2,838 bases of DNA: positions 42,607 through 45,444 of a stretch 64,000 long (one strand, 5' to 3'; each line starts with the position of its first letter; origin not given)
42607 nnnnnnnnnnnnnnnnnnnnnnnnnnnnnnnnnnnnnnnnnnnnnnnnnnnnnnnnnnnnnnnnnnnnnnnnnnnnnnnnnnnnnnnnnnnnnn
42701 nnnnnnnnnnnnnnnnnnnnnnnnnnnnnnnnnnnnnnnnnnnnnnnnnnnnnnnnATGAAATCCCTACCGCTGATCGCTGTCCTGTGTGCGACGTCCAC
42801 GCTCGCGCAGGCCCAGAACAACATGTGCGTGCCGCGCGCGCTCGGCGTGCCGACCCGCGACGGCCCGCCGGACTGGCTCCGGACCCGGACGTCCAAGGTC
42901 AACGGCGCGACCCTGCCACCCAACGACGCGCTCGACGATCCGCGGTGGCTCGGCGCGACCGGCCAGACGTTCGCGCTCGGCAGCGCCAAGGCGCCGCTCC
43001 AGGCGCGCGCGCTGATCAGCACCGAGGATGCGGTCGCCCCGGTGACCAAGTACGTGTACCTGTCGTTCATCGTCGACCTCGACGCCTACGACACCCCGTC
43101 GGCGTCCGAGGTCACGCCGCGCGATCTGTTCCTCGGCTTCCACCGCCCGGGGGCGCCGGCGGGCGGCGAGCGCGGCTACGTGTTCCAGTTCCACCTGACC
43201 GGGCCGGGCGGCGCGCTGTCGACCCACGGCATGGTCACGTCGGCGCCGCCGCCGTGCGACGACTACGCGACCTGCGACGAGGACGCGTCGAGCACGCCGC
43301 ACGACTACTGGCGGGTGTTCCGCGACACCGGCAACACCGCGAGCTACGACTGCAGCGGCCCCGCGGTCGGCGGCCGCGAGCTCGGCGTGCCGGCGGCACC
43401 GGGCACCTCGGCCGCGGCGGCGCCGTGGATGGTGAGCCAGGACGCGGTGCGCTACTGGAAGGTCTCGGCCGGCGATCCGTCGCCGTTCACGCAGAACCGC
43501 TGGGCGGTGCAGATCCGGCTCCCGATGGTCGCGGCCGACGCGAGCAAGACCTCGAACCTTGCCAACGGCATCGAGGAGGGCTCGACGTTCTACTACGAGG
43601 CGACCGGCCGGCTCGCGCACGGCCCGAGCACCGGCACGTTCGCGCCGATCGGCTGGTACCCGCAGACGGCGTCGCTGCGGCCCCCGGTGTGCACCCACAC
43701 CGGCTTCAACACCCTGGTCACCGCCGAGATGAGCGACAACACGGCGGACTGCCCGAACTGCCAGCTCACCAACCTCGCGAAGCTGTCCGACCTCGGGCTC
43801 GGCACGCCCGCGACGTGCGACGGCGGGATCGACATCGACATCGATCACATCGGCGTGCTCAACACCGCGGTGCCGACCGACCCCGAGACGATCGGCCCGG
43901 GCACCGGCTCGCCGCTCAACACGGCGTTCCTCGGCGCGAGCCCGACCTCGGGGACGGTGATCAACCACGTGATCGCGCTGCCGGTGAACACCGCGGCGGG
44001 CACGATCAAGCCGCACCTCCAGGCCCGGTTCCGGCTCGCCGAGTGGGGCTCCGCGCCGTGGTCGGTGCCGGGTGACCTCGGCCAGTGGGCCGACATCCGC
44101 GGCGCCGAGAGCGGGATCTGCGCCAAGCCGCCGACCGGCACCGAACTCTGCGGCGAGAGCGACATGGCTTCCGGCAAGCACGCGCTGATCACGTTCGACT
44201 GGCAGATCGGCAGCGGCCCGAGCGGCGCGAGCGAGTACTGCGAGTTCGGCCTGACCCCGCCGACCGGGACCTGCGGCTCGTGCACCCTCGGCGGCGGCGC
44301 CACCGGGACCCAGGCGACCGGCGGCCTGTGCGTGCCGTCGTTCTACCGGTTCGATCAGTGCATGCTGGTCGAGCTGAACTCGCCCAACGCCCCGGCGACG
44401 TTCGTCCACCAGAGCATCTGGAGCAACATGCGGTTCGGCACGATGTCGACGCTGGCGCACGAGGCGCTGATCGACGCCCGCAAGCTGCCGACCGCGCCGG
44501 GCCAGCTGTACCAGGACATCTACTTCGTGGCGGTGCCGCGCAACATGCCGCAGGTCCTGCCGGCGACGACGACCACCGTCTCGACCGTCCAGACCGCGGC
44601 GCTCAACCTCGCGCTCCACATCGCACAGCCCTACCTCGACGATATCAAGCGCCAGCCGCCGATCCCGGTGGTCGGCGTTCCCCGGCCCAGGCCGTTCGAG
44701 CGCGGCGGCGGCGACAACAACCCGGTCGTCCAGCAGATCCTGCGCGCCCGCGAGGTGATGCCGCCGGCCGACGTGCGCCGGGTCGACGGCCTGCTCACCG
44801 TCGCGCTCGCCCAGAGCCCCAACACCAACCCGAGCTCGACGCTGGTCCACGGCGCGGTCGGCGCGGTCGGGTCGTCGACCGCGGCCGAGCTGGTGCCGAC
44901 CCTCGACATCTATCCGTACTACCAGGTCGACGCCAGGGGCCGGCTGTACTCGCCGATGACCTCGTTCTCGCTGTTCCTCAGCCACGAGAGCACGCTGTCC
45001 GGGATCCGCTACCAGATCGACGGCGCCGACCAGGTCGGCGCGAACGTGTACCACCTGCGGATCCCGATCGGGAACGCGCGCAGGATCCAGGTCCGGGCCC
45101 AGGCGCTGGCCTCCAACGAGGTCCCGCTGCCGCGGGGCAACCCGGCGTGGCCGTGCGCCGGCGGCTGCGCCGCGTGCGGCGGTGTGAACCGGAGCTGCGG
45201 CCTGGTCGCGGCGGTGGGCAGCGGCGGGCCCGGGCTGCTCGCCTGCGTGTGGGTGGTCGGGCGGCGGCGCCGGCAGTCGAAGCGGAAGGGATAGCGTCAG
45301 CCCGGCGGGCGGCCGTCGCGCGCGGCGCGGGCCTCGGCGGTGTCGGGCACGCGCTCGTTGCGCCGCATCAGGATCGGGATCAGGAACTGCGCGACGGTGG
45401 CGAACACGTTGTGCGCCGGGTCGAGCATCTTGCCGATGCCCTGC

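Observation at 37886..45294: Ser/Thr-kinase-headed four-gene operon encoding a multi-component cell-surface assembly of unknown function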

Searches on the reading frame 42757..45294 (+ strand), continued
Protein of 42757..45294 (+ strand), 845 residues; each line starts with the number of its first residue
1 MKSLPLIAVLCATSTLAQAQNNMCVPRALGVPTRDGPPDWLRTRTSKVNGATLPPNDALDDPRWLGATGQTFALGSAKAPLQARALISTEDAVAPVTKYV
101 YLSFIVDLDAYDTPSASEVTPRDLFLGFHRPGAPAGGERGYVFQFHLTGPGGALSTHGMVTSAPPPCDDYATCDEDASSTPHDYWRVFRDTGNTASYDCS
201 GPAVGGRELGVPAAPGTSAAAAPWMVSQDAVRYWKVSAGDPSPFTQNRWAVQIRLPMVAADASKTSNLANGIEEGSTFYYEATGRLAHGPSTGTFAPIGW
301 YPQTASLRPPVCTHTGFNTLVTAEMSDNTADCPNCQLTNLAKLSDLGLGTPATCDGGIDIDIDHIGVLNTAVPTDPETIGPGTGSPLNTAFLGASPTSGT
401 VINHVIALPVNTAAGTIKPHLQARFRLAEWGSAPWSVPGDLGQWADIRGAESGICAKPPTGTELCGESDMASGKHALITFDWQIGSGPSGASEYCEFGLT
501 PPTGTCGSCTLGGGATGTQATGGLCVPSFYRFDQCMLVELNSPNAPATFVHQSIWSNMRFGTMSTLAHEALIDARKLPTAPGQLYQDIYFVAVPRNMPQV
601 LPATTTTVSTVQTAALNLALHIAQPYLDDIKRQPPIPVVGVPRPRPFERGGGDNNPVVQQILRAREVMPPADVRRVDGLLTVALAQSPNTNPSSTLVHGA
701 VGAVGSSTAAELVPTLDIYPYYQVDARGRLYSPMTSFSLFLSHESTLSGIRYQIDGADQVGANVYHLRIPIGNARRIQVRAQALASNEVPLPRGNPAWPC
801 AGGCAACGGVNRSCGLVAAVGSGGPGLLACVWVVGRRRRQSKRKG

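Call 40: fold_search(model_id=the predicted structure, library=viral)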
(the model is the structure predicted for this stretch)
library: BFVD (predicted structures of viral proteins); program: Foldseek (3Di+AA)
matches with E <= 10: 477; with E <= 0.001: 1
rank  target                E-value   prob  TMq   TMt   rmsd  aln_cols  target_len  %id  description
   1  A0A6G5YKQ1            9.4e-04  0.08  0.06  0.06  44.0       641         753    8  (no name in the UniProt tables at hand)
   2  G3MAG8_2              1.3e-03  0.23  0.12  0.12  29.7       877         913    7  Gp427 [Bacillus phage G]
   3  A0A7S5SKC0            2.4e-03  0.08  0.07  0.06  42.7       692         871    6  (no name in the UniProt tables at hand)
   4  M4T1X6                4.4e-03  0.12  0.08  0.06  24.3       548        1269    9  (no name in the UniProt tables at hand)
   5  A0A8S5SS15            4.6e-03  0.16  0.10  0.13  38.1       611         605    7  Baseplate protein [Siphoviridae sp. ct5wd11]
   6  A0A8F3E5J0            1.1e-02  0.10  0.07  0.13  36.1       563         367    8  Minor tail protein [Microbacterium phage Honk]
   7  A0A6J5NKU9            1.3e-02  0.15  0.08  0.11  23.2       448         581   10  Collagen triple helix repeat [uncultured Caudovirales phage]
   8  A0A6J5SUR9            2.5e-02  0.08  0.09  0.06  34.5       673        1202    6  Uncharacterized protein [uncultured Caudovirales phage]
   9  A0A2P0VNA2            2.6e-02  0.06  0.08  0.09  33.2       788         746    9  Uncharacterized protein [Tetraselmis virus 1]
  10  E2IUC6                2.7e-02  0.13  0.08  0.11  19.2       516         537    9  Envelope glycoprotein C [Saimiriine herpesvirus 1 (strain MV-5-4-PSL)]
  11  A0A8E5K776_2          2.7e-02  0.03  0.06  0.05  42.2       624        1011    8  (no name in the UniProt tables at hand)
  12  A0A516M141            3.5e-02  0.13  0.07  0.17  18.8       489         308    7  (no name in the UniProt tables at hand)
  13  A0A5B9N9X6            3.5e-02  0.05  0.09  0.11  21.9       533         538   10  Uncharacterized protein [Proteus phage Saba]
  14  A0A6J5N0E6            3.7e-02  0.08  0.09  0.09  26.1       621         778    8  Uncharacterized protein [uncultured Caudovirales phage]
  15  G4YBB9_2              3.7e-02  0.03  0.07  0.06  36.8       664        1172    8  (no name in the UniProt tables at hand)
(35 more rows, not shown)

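Call 41: find_homologous_proteins(query=A2, max_evalue=1e-10)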
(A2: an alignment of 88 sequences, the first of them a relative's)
Query A2 (88 sequences) (784 aa, profile of the alignment): 145 proteins with E <= 1e-10 among 8000 candidates; the best 120 are listed.
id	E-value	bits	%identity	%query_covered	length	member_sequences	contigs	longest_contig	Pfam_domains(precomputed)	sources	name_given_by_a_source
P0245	2.6e-201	689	41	60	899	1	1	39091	PF07752.17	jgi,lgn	jgi:hypothetical protein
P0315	7.5e-201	687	40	100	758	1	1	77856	PF13505.13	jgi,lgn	-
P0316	2.6e-200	685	39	77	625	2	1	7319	-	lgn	-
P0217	3.7e-200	685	100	100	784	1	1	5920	PF13505.13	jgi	jgi:hypothetical protein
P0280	1.7e-199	683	34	100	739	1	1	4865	PF13505.13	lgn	-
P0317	2.3e-199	682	36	100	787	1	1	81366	PF13505.13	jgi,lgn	jgi:opacity protein-like surface antigen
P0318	4.6e-198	678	35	98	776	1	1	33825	PF13505.13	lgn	-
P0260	2.4e-197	676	36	80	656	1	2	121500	-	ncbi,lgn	-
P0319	1.5e-196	673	35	99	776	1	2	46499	PF13505.13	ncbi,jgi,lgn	jgi:opacity protein-like surface antigen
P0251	3.0e-196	672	40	81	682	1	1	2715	-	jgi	jgi:hypothetical protein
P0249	1.1e-195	670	37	99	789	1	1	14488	-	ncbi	-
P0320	2.7e-194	666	43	77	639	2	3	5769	-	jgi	-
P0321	8.3e-194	664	34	99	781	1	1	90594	PF13505.13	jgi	jgi:opacity protein-like surface antigen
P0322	5.9e-191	655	36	76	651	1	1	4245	-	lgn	-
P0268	5.1e-190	651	34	79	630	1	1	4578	-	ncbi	-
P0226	5.7e-187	641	35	99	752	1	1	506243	PF13505.13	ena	-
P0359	8.4e-177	608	40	81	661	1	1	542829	-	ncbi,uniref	ncbi:hypothetical protein [Lysobacter sp. CA199]|uniref:hypothetical protein n=1 Tax=Lysobacter sp. 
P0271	2.7e-176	606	31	80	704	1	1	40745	-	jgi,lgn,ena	-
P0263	8.0e-176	605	42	100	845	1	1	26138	PF13505.13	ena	-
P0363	1.6e-175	603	35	76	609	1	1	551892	-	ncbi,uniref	ncbi:hypothetical protein AB0K60_13240 [Thermopolyspora sp. NPDC052614]|uniref:hypothetical protein 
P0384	9.7e-162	558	34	77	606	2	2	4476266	-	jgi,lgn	jgi:hypothetical protein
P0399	6.5e-155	535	32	79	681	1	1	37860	-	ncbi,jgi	-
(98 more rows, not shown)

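Call 42: find_encoding_contigs(protein=P0359, flank=10000, max_places=1)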
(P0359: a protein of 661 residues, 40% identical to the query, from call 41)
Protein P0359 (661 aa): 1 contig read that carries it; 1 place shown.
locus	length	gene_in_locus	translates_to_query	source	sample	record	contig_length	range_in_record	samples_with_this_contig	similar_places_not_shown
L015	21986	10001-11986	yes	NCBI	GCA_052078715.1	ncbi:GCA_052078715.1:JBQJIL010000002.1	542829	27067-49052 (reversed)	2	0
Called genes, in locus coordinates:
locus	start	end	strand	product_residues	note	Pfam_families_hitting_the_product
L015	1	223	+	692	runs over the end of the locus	-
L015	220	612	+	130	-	PF04965:GPW_gp25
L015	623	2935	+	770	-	-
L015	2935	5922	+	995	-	PF09684:Tail_P2_I, PF02449:Glyco_hydro_42 (faint)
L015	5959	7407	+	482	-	-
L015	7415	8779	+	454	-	-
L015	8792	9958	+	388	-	PF01833:TIG (weak)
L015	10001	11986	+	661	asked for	-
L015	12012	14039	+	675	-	-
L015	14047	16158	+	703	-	PF00004:AAA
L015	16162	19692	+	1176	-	PF13699:eCIS_core, PF13930:Endonuclea_NS_2 (faint)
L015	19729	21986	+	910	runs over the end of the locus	PF05159:Capsule_synth (weak), PF00534:Glycos_transf_1 (weak), PF13692:Glyco_trans_1_4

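Call 43: find_encoding_contigs(protein=P0384, flank=10000, max_places=1)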
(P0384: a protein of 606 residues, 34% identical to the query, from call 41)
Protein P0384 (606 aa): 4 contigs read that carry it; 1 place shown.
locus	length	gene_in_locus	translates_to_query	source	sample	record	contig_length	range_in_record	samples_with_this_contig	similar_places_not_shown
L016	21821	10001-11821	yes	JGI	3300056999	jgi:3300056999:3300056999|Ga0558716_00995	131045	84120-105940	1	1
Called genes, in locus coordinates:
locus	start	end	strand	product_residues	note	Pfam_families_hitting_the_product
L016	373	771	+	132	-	PF04965:GPW_gp25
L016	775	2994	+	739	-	-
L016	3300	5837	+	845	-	-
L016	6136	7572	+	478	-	PF01391:Collagen (weak)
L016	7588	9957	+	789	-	-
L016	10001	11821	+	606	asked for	-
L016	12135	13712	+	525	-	-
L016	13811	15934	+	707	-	PF00004:AAA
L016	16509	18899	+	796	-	PF13699:eCIS_core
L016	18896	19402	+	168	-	-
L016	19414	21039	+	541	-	PF13699:eCIS_core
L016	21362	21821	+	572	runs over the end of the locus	-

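Call 44: find_encoding_contigs(protein=P0226, flank=10000, max_places=1)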
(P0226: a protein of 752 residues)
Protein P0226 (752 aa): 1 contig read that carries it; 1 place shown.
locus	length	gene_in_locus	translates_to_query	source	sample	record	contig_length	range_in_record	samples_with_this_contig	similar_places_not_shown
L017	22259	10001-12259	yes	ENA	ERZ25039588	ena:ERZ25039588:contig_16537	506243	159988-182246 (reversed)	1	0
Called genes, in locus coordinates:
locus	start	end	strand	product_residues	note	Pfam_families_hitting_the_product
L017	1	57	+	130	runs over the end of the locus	PF04965:GPW_gp25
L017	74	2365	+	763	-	-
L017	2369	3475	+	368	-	-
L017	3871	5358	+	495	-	PF09684:Tail_P2_I, PF02449:Glyco_hydro_42 (faint)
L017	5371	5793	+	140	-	-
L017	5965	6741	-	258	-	-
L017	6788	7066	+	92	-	-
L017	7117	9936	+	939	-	-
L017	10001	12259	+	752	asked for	PF13505:OMP_b-brl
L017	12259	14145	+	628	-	-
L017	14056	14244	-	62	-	-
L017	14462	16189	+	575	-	PF00004:AAA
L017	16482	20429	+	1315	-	PF13930:Endonuclea_NS_2 (weak)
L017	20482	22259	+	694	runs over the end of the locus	PF13699:eCIS_core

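Call 56: find_related_loci(query=A3, collection=metagenome_contigs, flank=10000)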
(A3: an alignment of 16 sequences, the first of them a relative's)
Query A3 (609 aa) in metagenome_contigs; peptide patterns used: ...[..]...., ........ (x = any residue, [..] = any of these).
167 stretches matched a pattern; 110 encode a relative of the query (tblastn E <= 1e-3); the best 80 are kept; 80 distinct loci.
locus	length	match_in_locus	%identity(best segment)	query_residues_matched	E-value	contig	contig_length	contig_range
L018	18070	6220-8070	34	3-595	6e-104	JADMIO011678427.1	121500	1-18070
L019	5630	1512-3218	38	3-575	1e-96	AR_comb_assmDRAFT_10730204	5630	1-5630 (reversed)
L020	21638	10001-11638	39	3-577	4e-96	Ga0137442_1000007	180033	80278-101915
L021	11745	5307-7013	38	1-567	1e-95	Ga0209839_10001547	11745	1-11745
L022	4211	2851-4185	41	2-456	3e-94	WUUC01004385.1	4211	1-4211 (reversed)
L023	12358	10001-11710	36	2-577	4e-90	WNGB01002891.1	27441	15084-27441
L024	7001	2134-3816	35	3-580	6e-90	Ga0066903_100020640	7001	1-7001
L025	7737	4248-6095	35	1-609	1e-81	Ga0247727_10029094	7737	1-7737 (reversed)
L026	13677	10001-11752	34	4-584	2e-81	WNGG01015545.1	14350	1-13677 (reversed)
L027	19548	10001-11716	35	5-582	2e-78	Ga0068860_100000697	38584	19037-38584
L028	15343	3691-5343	37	5-577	1e-77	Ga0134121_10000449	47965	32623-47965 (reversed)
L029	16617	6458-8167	34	1-577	3e-77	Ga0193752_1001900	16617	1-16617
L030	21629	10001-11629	36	5-577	2e-76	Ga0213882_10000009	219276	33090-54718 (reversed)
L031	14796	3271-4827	34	3-561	2e-73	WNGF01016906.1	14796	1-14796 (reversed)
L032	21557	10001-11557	34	3-561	3e-73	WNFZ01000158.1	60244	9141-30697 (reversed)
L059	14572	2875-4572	29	5-580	1e-51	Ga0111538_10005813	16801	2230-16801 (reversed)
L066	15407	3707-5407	31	5-575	6e-48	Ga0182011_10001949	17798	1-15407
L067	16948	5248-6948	31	5-575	6e-48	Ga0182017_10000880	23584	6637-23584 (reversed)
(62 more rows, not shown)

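Call 79: find_encoding_contigs(protein=P0001, flank=10000, max_places=2)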
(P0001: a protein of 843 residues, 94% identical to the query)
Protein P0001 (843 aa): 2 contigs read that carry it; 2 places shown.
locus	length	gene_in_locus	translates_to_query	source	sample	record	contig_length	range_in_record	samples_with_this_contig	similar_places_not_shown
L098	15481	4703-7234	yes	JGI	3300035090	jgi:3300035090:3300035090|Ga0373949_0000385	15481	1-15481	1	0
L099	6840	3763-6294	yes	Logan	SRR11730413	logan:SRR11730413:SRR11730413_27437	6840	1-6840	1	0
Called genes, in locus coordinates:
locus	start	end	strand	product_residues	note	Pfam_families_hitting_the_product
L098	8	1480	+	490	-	PF00069:Pkinase, PF07714:PK_Tyr_Ser-Thr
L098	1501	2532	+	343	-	-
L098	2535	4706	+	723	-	-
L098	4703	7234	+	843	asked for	-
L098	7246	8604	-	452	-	PF03109:ABC1, PF01163:RIO1 (weak), PF00069:Pkinase (weak), PF27536:UbiB_helical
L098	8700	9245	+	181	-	PF00210:Ferritin, PF02915:Rubrerythrin, PF03232:COQ7 (faint)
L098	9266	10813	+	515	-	PF13426:PAS_9 (weak), PF02518:HATPase_c, PF00072:Response_reg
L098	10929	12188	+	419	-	PF04185:Phosphoesterase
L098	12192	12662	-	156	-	-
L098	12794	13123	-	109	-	-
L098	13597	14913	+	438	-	PF00059:Lectin_C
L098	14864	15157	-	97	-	-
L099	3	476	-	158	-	?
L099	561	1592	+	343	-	-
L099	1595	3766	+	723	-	-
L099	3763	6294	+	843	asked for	-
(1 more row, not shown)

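Call 80: find_encoding_contigs(protein=P0002, flank=10000, max_places=2)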
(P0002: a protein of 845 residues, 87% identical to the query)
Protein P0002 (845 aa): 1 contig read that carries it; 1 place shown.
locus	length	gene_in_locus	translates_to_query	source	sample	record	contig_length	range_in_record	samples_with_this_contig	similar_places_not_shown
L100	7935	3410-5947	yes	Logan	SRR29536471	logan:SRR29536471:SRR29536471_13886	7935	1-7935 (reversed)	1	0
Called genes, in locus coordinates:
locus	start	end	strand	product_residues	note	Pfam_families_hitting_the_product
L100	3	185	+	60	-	?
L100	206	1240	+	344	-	-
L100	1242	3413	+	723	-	-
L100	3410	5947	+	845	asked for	-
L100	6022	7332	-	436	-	PF13699:eCIS_core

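Call 83: search_protein_families(library=padloc, proteins=[window:42757-45294:+], max_evalue=0.01)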
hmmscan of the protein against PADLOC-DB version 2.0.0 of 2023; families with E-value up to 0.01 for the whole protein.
window:42757-45294:+ (845 aa): 0 families

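Call 84: search_protein_families(library=phrogs, proteins=[window:42757-45294:+, P0363, L015:8792-9958:+, L015:7415-8779:+, L015:12012-14039:+, L015:5959-7407:+], max_evalue=0.01)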
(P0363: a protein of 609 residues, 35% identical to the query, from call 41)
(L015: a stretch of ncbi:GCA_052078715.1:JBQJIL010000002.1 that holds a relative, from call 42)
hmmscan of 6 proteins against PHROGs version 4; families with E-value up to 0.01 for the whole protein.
window:42757-45294:+ (845 aa): 0 families

P0363 (609 aa): 0 families

L015:8792-9958:+ (388 aa): 0 families

L015:7415-8779:+ (454 aa): 0 families

L015:12012-14039:+ (675 aa): 0 families

L015:5959-7407:+ (482 aa): 1 family
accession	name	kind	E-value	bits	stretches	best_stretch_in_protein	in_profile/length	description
phrog_15797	-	unknown function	5.8e-05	24.4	1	396-479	18-98/102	-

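Call 97: find_encoding_contigs(protein=P0399, flank=10000, max_places=1)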
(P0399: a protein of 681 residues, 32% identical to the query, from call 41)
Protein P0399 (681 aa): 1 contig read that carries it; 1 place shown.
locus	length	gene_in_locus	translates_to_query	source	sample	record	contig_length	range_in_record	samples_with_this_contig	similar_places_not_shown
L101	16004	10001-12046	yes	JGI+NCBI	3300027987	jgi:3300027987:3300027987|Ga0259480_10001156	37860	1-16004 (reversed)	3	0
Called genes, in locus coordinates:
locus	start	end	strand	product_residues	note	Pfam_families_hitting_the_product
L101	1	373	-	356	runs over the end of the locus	PF00582:Usp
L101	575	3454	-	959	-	PF00072:Response_reg, PF00989:PAS (weak), PF00989:PAS, PF08448:PAS_4, PF13426:PAS_9, PF00512:HisKA, PF02518:HATPase_c, PF00072:Response_reg, +2 more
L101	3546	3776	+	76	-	-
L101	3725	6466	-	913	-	PF00144:Beta-lactamase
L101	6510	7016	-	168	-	-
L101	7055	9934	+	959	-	-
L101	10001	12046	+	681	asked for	-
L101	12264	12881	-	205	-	-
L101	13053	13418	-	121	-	-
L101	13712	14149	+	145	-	-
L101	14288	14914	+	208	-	PF00111:Fer2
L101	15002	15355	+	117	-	PF00111:Fer2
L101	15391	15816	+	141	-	PF00355:Rieske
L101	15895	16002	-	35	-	?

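Call 98: find_encoding_contigs(protein=P0271, flank=10000, max_places=1)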
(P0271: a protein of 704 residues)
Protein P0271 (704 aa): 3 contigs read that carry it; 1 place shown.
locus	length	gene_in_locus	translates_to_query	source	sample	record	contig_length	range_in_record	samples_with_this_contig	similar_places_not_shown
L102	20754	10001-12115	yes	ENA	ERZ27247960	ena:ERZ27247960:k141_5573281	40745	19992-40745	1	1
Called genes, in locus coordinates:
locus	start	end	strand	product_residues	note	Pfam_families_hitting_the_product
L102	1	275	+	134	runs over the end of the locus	PF04965:GPW_gp25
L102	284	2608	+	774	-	-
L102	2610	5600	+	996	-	PF09684:Tail_P2_I, PF02449:Glyco_hydro_42 (faint)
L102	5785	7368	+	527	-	-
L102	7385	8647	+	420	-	-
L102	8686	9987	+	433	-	-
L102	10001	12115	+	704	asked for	-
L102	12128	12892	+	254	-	PF01790:LGT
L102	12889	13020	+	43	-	-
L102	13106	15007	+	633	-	-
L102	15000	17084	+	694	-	PF00004:AAA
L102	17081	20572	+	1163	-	PF26039:Dcst2 (faint), PF13930:Endonuclea_NS_2 (weak)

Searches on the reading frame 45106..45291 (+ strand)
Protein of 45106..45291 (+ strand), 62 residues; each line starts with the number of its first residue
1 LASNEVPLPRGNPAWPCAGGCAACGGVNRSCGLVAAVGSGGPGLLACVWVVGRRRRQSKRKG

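Call 64: search_protein_families(library=ncbifam, proteins=[window:45106-45291:+], max_evalue=10)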
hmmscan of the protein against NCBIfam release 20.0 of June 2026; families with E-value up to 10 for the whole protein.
seq(62 aa): 1 family
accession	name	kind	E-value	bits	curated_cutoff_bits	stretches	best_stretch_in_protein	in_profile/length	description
NF051874.1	PVV_CTERM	equivalog_domain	0.73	9.7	27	1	36-57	11-33/38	PVV-CTERM domain-containing choice-of-anchor G protein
